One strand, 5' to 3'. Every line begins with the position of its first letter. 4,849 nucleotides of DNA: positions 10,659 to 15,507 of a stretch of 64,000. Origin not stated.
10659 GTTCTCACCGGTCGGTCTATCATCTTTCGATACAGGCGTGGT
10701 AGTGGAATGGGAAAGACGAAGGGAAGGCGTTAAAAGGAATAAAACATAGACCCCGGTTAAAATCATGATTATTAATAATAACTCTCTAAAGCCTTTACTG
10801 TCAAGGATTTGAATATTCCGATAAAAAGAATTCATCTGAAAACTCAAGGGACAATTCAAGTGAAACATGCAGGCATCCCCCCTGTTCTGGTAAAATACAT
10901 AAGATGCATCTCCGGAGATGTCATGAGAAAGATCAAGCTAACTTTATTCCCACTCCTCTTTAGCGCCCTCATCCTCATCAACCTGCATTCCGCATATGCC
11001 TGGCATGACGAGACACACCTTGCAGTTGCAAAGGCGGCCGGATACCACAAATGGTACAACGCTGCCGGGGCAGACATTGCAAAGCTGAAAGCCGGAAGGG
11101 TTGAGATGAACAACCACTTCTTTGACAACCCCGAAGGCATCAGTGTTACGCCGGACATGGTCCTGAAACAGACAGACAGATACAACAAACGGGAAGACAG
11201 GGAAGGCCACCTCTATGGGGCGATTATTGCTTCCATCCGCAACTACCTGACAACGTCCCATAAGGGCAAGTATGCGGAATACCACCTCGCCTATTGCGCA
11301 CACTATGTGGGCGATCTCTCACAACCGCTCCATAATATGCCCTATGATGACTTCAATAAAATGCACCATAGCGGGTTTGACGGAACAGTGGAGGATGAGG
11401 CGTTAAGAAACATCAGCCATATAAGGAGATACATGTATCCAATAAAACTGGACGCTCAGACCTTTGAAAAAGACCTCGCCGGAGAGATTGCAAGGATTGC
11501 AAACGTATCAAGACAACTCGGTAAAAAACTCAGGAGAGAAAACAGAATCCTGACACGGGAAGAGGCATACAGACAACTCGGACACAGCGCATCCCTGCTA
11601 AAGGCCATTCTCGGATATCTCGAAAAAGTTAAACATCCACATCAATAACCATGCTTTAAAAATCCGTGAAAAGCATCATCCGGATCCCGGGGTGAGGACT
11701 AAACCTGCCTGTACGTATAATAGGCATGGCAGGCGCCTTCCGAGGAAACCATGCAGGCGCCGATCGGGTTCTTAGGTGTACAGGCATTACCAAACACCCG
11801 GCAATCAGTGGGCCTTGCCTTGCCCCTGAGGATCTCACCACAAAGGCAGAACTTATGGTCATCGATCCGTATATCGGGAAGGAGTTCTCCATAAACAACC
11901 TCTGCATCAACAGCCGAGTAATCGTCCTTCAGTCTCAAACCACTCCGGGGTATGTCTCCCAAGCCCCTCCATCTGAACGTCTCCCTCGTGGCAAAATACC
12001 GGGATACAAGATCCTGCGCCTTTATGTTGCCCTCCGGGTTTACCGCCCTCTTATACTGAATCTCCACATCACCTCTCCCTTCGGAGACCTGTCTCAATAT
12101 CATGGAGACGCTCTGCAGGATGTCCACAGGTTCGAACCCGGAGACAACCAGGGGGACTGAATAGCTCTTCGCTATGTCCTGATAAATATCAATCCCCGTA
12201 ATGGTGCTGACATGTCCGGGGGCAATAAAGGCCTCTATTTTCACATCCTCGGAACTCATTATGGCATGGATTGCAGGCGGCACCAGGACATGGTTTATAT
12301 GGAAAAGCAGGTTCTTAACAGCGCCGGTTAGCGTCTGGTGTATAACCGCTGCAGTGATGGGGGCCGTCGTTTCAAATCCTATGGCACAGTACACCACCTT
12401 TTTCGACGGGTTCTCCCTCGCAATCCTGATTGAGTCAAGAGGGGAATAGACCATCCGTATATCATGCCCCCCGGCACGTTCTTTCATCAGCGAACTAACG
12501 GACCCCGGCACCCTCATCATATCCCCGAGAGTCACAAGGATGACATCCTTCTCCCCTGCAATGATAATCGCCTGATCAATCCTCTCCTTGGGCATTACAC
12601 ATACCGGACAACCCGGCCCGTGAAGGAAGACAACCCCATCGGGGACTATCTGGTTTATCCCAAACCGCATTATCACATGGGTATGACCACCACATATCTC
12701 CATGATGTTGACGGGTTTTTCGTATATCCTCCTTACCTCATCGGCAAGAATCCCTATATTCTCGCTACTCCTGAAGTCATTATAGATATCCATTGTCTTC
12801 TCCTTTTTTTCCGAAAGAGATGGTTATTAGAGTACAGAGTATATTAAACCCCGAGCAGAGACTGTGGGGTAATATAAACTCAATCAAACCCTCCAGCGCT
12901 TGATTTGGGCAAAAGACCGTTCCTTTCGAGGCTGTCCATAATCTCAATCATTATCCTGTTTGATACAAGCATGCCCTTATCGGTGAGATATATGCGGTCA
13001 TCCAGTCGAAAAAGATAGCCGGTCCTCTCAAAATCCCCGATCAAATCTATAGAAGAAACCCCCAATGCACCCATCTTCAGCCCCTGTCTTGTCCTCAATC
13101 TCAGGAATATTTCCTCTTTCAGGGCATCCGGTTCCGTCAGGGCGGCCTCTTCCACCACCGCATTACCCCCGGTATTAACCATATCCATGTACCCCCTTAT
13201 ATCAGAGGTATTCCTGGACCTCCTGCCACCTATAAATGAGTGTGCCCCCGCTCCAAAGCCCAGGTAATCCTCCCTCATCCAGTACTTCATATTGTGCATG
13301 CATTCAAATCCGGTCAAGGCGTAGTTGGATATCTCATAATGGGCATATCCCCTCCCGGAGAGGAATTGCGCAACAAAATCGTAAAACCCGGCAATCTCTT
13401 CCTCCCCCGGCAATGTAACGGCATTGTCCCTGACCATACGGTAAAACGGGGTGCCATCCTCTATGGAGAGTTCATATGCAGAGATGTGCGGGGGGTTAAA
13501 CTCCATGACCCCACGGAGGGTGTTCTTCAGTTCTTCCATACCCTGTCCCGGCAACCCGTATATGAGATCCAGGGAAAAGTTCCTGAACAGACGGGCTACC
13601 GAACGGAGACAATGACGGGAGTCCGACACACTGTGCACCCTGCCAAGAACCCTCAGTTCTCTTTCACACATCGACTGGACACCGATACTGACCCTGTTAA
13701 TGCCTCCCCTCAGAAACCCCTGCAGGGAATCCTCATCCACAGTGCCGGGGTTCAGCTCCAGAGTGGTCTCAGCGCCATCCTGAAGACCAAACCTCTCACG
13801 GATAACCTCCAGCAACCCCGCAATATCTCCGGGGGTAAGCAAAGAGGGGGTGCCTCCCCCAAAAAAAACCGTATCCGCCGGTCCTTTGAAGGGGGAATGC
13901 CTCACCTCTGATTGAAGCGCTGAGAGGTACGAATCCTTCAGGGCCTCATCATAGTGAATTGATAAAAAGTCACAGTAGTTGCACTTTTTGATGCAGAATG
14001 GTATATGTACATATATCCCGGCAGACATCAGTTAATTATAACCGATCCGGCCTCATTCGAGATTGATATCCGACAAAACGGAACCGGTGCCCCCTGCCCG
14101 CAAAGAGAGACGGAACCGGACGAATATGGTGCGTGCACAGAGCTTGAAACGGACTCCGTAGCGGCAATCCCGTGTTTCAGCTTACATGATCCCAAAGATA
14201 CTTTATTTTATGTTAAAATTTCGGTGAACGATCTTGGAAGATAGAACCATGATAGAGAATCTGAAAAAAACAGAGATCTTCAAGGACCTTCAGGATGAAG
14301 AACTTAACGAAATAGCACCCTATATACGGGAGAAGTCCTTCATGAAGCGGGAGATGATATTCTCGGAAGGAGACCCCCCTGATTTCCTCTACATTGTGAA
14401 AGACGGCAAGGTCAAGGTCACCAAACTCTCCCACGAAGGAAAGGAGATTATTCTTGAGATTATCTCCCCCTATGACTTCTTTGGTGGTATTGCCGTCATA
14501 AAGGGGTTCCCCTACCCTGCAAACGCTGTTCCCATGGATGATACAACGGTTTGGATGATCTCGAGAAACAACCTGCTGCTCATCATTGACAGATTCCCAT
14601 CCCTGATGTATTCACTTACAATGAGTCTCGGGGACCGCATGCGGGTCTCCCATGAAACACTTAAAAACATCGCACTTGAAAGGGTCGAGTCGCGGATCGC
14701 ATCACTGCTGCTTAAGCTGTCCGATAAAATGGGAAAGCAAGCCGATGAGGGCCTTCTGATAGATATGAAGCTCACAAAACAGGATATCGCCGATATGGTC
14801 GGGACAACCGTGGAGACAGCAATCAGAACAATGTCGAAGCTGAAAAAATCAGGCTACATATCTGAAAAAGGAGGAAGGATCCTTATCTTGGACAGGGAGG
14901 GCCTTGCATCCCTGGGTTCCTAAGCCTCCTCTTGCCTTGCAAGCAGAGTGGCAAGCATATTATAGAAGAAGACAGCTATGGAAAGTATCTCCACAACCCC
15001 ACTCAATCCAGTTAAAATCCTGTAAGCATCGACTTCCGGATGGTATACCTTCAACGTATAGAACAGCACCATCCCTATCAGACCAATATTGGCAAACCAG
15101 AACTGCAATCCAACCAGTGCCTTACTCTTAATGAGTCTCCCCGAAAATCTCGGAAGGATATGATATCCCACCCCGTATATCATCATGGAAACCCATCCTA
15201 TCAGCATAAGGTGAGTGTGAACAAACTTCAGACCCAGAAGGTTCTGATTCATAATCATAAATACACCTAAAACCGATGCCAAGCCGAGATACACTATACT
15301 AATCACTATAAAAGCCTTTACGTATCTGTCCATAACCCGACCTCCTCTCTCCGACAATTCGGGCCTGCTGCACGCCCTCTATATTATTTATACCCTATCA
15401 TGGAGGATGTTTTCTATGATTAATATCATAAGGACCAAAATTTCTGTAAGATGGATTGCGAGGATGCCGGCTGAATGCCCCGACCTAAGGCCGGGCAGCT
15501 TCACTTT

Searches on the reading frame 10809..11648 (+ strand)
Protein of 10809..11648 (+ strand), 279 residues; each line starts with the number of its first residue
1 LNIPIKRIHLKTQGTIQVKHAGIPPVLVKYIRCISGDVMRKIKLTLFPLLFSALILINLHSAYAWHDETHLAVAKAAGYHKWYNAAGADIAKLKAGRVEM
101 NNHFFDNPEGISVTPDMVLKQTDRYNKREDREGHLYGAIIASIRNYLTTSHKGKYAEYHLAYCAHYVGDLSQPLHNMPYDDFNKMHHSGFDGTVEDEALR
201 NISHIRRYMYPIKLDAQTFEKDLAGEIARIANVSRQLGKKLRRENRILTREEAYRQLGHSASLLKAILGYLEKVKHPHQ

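Call 8: search_protein_families(library=pfam, proteins=[window:10809-11648:+], max_evalue=0.0001)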
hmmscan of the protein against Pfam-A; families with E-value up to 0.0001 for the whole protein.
window:10809-11648:+ (279 aa): 1 family
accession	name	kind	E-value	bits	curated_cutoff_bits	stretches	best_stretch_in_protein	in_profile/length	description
PF02265.22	S1-P1_nuclease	-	1.9e-06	28.4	29.5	1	89-179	45-130/258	S1/P1 Nuclease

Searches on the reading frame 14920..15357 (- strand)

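Call 8: search_protein_families(library=pfam, proteins=[window:14920-15357:-], max_evalue=0.0001)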
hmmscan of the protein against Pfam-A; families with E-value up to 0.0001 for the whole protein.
window:14920-15357:- (145 aa): 1 family
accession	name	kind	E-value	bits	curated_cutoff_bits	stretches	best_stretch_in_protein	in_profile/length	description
PF00115.25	COX1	-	3.4e-08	33.2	34.8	1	16-100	310-398/436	Cytochrome C and Quinol oxidase polypeptide I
